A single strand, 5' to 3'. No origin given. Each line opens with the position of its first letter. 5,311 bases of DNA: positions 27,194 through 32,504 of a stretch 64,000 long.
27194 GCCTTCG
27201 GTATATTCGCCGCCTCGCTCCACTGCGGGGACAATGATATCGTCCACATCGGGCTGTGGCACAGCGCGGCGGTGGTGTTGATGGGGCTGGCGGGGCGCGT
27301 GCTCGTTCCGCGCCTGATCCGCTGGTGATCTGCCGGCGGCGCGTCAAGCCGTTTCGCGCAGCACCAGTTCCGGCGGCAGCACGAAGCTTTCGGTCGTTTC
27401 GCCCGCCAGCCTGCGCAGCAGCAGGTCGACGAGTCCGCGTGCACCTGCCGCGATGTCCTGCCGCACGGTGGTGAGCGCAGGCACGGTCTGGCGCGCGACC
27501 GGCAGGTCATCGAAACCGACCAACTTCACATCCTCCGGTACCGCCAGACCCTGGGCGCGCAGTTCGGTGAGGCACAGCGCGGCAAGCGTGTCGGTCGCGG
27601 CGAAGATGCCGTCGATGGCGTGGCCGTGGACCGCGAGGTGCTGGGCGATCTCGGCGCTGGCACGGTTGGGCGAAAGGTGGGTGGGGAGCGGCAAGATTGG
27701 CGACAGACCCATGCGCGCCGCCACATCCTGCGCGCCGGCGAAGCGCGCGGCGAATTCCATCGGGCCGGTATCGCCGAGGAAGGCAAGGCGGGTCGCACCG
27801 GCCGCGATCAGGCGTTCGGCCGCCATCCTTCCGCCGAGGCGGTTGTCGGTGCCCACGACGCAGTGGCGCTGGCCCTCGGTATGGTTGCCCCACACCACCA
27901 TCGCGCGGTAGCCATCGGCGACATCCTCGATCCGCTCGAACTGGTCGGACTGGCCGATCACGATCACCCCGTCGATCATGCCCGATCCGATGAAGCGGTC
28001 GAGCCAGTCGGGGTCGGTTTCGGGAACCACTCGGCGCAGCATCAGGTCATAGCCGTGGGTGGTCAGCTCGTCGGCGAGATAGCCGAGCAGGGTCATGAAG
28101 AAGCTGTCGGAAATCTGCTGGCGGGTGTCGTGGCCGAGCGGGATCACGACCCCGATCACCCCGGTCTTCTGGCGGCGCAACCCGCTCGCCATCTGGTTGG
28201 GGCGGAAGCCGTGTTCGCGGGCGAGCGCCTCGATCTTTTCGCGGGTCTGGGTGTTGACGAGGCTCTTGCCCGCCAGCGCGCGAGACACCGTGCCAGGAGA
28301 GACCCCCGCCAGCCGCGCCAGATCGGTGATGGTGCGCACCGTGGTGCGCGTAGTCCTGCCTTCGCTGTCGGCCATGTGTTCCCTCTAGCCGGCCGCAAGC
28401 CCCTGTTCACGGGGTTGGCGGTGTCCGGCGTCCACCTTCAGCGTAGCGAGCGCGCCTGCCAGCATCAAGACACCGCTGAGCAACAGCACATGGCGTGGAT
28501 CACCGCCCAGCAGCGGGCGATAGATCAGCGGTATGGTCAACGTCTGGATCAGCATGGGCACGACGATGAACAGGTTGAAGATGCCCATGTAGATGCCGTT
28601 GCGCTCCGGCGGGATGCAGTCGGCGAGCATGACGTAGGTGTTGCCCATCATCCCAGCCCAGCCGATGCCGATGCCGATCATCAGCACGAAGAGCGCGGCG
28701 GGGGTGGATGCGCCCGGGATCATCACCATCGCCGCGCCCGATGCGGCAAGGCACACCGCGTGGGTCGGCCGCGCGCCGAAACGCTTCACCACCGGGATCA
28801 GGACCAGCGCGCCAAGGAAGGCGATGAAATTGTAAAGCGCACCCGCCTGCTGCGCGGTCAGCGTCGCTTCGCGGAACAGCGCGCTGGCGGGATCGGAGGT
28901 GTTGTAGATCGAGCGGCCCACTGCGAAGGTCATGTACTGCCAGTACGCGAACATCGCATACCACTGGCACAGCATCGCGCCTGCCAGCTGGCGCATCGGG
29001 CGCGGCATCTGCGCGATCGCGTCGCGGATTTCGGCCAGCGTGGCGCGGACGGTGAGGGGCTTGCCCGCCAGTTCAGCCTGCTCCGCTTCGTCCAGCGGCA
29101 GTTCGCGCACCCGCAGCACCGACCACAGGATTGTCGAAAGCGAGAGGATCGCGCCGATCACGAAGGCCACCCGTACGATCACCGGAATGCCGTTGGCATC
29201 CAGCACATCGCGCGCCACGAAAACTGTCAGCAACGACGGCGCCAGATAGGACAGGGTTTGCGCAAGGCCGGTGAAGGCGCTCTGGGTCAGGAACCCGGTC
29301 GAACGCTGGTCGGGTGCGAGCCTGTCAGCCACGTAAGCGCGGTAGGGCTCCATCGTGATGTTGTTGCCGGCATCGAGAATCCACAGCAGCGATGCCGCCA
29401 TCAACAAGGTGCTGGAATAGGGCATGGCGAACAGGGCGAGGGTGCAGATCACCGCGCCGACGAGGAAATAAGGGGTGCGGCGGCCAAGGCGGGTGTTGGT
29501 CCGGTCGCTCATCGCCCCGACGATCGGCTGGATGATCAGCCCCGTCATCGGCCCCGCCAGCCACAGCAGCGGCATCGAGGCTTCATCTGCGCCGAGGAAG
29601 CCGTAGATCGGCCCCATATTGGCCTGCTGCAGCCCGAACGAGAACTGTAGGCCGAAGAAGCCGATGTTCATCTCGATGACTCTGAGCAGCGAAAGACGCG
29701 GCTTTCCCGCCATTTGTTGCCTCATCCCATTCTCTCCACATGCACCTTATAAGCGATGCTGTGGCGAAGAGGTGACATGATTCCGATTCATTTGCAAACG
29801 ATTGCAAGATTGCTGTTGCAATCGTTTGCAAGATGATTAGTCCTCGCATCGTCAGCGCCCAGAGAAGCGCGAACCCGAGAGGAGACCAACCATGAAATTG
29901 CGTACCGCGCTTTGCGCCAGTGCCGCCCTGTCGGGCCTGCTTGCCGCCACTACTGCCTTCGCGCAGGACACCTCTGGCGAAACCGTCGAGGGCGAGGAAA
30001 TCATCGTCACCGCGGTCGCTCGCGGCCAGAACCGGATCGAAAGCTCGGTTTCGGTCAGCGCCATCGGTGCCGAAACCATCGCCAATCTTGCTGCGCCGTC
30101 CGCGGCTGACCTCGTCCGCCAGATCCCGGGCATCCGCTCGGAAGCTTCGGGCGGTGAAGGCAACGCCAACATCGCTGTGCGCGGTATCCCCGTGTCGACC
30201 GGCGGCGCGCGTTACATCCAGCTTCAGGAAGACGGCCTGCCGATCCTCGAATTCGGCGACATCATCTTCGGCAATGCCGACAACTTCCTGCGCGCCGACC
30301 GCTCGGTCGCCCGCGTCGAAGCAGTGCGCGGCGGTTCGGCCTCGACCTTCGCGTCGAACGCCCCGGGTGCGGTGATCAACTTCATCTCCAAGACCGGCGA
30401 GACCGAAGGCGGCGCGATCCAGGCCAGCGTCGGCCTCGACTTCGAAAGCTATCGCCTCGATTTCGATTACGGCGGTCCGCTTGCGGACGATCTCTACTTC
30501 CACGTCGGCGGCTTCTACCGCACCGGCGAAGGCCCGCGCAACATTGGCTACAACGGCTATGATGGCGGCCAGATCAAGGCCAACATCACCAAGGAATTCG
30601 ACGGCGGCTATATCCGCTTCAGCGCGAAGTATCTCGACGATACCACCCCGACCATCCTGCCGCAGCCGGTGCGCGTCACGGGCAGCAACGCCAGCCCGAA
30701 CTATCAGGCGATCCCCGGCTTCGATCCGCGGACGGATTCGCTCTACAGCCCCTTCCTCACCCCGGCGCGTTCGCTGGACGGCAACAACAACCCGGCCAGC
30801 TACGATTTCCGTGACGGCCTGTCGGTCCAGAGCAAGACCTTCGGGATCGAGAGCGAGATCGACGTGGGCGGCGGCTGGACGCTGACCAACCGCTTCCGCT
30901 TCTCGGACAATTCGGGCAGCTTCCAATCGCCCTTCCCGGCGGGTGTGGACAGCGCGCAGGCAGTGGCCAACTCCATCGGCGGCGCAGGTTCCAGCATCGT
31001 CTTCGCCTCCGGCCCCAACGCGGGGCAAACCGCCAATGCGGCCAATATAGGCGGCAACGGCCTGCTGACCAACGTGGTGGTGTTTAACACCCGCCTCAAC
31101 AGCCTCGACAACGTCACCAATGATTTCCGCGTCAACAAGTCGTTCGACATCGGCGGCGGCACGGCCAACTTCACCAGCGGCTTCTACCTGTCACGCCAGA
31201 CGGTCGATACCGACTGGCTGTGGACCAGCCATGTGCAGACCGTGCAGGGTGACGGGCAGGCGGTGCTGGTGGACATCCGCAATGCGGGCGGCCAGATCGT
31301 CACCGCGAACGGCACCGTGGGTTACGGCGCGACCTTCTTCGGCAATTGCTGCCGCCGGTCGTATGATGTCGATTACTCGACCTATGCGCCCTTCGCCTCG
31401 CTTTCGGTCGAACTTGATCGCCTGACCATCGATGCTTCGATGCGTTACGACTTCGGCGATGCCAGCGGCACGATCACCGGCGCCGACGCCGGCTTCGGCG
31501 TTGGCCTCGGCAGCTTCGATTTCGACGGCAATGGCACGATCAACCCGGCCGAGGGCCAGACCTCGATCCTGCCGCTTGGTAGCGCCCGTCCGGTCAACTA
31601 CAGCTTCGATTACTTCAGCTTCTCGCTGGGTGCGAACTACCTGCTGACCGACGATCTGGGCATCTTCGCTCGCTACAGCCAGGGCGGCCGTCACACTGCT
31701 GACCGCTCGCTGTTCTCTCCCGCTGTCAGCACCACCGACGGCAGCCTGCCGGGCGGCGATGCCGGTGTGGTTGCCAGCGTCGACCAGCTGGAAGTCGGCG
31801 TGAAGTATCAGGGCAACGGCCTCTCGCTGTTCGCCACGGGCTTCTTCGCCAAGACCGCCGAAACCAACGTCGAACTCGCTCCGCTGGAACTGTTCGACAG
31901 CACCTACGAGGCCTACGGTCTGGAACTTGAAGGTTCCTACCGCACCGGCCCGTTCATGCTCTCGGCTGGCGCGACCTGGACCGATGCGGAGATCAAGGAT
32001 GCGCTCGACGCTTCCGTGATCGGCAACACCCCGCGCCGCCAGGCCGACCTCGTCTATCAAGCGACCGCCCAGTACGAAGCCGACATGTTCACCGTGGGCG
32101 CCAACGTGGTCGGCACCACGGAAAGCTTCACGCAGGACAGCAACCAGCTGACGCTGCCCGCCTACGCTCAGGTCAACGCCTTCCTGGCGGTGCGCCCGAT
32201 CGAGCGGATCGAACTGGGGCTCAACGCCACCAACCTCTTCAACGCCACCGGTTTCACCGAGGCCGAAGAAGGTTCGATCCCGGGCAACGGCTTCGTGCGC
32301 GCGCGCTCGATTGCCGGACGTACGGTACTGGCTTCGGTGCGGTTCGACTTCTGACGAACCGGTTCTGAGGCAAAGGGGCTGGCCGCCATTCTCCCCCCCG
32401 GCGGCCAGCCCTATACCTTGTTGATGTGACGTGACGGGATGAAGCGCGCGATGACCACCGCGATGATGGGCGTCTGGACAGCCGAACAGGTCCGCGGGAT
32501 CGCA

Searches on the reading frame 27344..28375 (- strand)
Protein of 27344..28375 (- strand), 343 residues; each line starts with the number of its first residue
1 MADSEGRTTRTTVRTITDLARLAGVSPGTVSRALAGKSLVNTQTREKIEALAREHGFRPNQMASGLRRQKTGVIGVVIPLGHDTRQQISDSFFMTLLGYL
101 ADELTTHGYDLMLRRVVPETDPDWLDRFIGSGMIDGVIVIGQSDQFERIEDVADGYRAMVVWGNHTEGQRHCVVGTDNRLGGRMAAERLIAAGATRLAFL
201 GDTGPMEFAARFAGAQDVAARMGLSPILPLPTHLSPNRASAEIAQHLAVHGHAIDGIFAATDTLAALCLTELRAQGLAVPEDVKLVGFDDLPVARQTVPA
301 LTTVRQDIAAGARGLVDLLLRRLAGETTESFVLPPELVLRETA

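Call 19: search_protein_families(library=pfam, proteins=[window:27344-28375:-], max_evalue=0.00001)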
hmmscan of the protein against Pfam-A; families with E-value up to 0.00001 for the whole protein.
window:27344-28375:- (343 aa): 4 families
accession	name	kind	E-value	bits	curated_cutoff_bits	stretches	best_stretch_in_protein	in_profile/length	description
PF13377.12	Peripla_BP_3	-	2.9e-26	93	26.5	1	186-342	1-166/167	Periplasmic binding protein-like domain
PF00356.27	LacI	-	4.7e-15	55.6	27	1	15-60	1-46/46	Bacterial regulatory proteins, lacI family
PF00532.27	Peripla_BP_1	-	2.2e-10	40.9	22.2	1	87-296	10-231/281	Periplasmic binding proteins and sugar binding domain of LacI family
PF13407.12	Peripla_BP_4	-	1e-08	35.5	35.1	1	166-318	91-249/258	Periplasmic binding protein domain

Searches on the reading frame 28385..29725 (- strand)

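Call 19: search_protein_families(library=pfam, proteins=[window:28385-29725:-], max_evalue=0.00001)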
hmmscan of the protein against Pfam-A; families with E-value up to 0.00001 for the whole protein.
window:28385-29725:- (446 aa): 2 families
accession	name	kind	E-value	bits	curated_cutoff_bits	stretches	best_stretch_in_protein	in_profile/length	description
PF07690.21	MFS_1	-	2.3e-21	76.5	33.4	2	23-268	5-228/347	Major Facilitator Superfamily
PF13347.12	MFS_2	-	2.6e-12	46.5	27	1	56-385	40-364/427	MFS/sugar transport protein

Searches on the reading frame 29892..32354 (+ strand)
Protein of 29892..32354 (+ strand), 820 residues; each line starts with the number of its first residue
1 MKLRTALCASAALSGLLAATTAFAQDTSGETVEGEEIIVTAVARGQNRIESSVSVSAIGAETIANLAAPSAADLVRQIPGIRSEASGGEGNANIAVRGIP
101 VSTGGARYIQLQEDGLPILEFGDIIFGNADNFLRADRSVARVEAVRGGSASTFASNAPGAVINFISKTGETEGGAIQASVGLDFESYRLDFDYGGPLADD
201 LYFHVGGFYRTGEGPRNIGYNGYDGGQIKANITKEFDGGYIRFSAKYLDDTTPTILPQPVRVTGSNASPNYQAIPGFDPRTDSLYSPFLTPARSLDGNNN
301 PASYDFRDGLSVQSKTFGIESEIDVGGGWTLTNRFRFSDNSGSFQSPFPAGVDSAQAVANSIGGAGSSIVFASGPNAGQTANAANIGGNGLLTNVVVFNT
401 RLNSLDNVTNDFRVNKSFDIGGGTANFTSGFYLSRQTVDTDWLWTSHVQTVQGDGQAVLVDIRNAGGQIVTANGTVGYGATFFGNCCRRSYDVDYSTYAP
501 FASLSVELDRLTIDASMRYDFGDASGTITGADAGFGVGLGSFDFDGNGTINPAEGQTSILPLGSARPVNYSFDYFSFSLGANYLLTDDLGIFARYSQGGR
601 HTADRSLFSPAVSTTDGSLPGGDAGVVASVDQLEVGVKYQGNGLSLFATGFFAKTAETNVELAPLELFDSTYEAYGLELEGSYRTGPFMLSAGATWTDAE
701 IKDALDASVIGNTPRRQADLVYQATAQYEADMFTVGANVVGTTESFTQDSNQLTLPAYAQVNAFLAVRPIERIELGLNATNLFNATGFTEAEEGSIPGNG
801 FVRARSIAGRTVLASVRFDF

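Call 19: search_protein_families(library=pfam, proteins=[window:29892-32354:+], max_evalue=0.00001)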
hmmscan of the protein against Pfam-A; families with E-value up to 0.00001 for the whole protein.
window:29892-32354:+ (820 aa): 2 families
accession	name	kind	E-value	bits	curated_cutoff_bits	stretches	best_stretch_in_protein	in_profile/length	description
PF00593.30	TonB_dep_Rec_b-barrel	-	1e-22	82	27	1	393-782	60-436/436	TonB dependent receptor-like, beta-barrel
PF07715.20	Plug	-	3.4e-12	47.2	23.9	1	50-161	4-107/107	TonB-dependent Receptor Plug Domain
